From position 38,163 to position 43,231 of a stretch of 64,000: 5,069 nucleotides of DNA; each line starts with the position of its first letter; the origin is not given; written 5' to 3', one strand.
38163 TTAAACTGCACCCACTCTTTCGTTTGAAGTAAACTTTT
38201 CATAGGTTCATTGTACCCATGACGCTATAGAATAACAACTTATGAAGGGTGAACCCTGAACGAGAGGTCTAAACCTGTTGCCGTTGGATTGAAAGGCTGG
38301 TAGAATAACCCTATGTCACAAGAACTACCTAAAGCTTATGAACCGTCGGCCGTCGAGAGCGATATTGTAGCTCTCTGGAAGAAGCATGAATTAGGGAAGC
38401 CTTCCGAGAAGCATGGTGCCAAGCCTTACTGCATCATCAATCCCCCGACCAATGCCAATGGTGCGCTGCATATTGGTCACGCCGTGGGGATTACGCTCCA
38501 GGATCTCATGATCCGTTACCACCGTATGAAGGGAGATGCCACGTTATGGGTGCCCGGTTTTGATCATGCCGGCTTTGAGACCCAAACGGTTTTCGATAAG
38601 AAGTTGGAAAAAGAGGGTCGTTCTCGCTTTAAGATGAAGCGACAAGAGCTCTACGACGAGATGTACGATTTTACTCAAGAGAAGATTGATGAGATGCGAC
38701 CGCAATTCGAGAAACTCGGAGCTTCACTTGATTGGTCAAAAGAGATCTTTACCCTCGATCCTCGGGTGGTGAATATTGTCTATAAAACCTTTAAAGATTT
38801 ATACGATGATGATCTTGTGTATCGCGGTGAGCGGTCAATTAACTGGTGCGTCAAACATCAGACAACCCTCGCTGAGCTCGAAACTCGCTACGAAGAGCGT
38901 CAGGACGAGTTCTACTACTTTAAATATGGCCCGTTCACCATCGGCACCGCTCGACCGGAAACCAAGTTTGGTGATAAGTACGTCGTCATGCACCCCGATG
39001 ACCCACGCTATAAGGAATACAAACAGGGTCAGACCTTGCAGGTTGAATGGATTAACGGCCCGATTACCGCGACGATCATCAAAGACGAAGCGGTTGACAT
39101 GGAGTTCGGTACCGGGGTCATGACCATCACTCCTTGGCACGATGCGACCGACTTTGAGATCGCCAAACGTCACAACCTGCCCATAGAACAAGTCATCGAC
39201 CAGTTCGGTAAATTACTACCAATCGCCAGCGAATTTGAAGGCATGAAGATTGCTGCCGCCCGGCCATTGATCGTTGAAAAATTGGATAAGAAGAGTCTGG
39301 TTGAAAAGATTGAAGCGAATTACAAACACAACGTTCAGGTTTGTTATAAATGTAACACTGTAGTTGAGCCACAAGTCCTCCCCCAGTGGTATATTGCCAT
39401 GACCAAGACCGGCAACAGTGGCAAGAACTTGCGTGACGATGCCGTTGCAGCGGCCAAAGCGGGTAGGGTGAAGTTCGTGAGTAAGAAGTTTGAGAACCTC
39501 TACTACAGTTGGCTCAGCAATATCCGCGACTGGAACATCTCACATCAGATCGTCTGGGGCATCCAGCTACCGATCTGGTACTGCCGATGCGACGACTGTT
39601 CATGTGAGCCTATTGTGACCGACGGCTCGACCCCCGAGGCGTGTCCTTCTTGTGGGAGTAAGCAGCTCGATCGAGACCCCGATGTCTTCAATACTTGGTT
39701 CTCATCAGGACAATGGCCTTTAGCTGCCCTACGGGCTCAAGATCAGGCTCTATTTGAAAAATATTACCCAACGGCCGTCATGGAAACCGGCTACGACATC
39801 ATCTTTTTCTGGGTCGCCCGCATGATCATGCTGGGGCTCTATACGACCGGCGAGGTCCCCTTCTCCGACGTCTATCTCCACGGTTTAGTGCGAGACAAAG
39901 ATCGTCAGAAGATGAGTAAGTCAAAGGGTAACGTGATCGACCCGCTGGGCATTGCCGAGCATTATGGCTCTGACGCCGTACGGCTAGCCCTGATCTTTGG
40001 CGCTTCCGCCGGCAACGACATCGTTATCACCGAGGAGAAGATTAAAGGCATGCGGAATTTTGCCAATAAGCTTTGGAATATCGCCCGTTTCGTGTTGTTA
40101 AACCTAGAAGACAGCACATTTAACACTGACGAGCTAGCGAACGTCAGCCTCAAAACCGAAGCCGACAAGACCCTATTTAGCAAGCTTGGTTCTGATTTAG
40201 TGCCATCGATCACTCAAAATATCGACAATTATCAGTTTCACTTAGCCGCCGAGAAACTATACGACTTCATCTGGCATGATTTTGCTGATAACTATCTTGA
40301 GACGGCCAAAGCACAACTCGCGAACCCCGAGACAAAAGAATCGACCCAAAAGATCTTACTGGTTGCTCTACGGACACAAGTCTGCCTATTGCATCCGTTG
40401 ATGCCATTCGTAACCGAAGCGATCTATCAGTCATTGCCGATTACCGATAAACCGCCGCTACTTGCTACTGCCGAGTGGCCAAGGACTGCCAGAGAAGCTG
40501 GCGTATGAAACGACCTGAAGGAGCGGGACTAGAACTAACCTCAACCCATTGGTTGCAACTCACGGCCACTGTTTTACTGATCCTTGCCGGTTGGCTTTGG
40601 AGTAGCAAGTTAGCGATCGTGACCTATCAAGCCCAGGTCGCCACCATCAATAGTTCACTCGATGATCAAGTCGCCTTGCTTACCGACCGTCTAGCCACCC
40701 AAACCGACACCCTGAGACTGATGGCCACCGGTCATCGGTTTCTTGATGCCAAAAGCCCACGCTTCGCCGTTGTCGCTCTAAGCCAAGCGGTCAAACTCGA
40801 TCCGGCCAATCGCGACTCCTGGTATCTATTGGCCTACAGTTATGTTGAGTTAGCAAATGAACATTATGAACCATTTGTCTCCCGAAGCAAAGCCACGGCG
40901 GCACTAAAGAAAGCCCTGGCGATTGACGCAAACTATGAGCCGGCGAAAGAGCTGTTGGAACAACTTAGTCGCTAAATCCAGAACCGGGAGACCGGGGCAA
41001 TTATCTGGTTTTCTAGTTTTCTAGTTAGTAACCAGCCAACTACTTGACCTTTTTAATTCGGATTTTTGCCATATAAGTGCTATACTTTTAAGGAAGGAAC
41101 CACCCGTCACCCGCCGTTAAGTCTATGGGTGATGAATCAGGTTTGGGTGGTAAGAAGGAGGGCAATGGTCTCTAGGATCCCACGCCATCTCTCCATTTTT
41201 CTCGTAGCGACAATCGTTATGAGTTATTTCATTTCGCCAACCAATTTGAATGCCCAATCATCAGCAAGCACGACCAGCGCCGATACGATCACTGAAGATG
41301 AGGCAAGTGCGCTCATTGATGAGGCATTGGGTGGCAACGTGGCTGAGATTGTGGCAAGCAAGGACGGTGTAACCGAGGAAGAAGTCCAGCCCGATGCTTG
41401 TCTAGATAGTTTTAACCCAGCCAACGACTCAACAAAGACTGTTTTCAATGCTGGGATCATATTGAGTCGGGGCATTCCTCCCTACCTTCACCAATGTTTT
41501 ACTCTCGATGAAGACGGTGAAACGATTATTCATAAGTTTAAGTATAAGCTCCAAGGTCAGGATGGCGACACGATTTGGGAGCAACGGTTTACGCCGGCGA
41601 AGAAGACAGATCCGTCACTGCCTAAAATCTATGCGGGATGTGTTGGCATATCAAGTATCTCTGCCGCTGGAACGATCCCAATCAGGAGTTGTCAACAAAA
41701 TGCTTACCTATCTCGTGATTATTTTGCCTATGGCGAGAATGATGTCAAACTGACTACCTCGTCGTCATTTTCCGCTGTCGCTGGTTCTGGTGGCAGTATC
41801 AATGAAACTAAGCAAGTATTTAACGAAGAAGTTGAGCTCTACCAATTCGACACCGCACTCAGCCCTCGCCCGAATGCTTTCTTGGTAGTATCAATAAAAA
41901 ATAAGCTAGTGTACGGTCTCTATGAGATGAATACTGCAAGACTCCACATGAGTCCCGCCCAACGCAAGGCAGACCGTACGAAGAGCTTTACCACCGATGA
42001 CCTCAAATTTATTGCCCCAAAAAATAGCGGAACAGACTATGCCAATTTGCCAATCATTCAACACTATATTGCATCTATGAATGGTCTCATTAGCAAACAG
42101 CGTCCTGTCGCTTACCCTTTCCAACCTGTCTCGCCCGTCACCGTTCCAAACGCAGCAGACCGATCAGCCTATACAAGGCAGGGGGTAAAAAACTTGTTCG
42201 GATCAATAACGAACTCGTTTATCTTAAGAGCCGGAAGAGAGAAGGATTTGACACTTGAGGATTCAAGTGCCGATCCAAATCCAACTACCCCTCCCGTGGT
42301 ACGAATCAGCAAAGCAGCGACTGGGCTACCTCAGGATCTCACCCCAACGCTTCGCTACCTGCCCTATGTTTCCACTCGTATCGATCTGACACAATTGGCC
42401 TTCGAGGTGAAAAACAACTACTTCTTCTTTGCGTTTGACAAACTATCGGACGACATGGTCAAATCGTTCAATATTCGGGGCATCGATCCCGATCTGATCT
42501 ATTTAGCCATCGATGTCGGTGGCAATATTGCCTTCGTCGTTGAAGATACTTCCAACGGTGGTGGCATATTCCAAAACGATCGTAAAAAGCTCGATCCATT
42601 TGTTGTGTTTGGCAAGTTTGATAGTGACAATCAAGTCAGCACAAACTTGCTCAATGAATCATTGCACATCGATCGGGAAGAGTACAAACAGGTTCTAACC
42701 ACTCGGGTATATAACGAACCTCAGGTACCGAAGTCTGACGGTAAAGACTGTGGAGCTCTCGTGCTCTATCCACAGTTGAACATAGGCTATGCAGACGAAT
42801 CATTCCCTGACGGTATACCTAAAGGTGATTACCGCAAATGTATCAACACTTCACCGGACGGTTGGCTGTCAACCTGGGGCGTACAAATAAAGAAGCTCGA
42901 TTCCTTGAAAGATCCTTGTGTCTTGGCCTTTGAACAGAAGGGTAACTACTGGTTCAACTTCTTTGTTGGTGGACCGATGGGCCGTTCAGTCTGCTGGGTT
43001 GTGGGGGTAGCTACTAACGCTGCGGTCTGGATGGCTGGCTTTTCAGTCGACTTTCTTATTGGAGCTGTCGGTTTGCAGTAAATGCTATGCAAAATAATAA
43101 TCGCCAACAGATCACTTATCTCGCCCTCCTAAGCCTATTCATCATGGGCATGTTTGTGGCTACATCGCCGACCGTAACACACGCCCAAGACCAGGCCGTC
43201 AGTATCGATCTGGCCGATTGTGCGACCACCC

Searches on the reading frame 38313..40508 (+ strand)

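Call 10: search_protein_families(library=pfam, proteins=[window:38313-40508:+], max_evalue=0.001)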
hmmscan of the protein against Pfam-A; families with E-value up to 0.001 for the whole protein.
window:38313-40508:+ (731 aa): 4 families
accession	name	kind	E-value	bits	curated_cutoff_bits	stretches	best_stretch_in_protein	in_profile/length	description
PF00133.28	tRNA-synt_1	-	1.7e-117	393.2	22.7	1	18-571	2-412/414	tRNA synthetases class I (I, L, M and V)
PF08264.19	Anticodon_1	-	7.3e-24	84.8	25.1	1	627-724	9-106/148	Anticodon-binding domain of tRNA ligase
PF09334.17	tRNA-synt_1g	-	9.6e-19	67.8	20.1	2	48-188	10-132/391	tRNA synthetases class I (M)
PF13603.12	tRNA-synt_1_2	-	3.3e-07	30.4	25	1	260-298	105-143/185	Leucyl-tRNA synthetase, editing domain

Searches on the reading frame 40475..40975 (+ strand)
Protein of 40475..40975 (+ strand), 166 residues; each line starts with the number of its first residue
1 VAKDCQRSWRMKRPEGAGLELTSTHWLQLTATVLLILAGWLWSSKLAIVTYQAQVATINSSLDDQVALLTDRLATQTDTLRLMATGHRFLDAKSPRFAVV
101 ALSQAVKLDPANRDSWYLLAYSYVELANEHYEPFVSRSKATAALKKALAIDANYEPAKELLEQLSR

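Call 16: search_protein_families(library=ncbifam, proteins=[window:40475-40975:+], max_evalue=0.01)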
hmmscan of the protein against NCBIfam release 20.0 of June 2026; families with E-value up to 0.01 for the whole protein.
window:40475-40975:+ (166 aa): 1 family
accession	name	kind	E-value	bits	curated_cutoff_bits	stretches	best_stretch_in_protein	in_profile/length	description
TIGR02521.1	type_IV_pilW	equivalog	0.00027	20.6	154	0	84-128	36-80/234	type IV pilus biogenesis/stability protein PilW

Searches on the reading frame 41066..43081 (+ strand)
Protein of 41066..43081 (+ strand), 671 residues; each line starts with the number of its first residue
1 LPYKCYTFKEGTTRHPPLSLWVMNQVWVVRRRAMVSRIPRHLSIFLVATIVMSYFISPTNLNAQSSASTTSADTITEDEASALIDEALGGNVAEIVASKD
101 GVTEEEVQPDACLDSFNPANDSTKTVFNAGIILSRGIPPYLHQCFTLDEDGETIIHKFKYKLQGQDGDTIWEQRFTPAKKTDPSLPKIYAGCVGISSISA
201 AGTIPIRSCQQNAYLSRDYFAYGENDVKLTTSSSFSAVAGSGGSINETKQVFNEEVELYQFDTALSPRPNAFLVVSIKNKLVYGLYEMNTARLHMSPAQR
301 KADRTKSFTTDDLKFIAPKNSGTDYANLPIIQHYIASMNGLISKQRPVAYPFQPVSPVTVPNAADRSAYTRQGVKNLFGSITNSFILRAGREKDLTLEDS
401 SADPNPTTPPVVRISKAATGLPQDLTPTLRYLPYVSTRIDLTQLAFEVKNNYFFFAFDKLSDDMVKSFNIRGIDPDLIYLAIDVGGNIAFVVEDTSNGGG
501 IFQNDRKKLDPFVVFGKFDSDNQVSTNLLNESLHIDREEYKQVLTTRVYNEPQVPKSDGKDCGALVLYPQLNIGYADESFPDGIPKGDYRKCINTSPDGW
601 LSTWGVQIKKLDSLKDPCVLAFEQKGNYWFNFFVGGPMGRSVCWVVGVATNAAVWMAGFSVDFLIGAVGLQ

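Call 7: search_protein_families(library=pfam, proteins=[window:41066-43081:+], max_evalue=0.01)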
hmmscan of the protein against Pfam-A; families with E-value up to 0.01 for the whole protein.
window:41066-43081:+ (671 aa): 0 families

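Call 16: search_protein_families(library=ncbifam, proteins=[window:41066-43081:+], max_evalue=0.01)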
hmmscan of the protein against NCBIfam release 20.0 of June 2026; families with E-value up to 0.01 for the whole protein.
window:41066-43081:+ (671 aa): 0 families

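Call 46: search_protein_families(library=phrogs, proteins=[window:41066-43081:+], max_evalue=0.01)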
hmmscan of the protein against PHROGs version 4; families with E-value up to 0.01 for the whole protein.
window:41066-43081:+ (671 aa): 0 families
